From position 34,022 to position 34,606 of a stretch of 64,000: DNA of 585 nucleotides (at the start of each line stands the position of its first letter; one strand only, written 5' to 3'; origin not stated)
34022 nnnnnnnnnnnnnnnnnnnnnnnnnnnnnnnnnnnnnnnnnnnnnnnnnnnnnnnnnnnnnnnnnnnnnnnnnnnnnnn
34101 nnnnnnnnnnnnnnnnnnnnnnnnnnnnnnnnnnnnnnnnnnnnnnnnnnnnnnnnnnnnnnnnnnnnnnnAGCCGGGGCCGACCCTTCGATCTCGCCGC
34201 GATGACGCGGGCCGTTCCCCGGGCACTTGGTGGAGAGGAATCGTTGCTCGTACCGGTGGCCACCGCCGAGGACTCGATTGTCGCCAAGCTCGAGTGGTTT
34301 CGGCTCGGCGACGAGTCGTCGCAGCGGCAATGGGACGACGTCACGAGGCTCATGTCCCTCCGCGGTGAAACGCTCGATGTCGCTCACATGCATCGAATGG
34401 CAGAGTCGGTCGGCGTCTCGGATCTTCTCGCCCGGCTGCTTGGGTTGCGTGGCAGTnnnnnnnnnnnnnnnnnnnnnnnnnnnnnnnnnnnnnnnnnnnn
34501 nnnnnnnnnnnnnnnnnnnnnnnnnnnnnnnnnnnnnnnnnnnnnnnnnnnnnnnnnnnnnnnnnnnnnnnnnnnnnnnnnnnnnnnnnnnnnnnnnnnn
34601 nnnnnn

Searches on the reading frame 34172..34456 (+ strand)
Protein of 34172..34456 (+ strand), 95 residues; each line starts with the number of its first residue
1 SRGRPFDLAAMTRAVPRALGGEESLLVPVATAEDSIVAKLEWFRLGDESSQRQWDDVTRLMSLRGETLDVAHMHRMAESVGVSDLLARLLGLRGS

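Call 92: search_solved_structures(query=A6, max_evalue=10, show_alignments=3)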
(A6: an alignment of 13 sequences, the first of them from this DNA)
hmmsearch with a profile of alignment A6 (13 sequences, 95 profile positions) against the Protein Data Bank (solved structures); distinct sequences matched with E-value up to 10: 2.
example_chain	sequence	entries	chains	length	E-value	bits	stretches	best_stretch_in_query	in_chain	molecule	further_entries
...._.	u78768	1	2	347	0.35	14.1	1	32-79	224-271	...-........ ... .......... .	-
3gbg_A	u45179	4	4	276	0.69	13.2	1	8-76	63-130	TCP pilus virulence regulatory protein | AraC family transcriptional regulator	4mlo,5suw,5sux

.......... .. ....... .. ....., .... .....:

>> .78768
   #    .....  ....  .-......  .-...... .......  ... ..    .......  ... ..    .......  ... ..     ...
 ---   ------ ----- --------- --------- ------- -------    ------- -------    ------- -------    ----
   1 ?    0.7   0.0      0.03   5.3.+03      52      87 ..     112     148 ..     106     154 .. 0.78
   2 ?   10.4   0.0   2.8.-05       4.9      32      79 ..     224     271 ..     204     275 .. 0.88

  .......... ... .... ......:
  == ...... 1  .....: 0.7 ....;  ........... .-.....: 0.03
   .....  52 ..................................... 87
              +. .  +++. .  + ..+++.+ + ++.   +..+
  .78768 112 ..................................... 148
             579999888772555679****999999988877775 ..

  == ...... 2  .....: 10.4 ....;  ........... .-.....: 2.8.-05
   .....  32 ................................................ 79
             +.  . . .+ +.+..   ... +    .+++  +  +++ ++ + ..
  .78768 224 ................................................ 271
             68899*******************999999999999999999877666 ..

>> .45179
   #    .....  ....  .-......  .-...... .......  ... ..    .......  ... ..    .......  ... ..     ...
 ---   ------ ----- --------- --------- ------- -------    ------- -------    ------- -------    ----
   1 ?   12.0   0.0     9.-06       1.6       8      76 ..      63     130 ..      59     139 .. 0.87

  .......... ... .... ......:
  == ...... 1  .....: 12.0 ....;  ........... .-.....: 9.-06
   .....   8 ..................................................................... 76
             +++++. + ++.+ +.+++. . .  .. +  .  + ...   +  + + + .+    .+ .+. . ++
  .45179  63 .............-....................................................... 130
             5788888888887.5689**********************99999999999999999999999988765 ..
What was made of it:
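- On MenT/DUF1814 NTase toxins (MenT1 subtype): However, the C-terminal half gives no sequence alignment to MenT1 (call 92), and no residue-level structural alignment was available.
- The C-terminal half of the NTase does not align to MenT1 by sequence (call 92), so the K138/D155 equivalence rests on position and fold.
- Tried and rejected: The C-terminal-half profile found nothing relevant (call 92).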
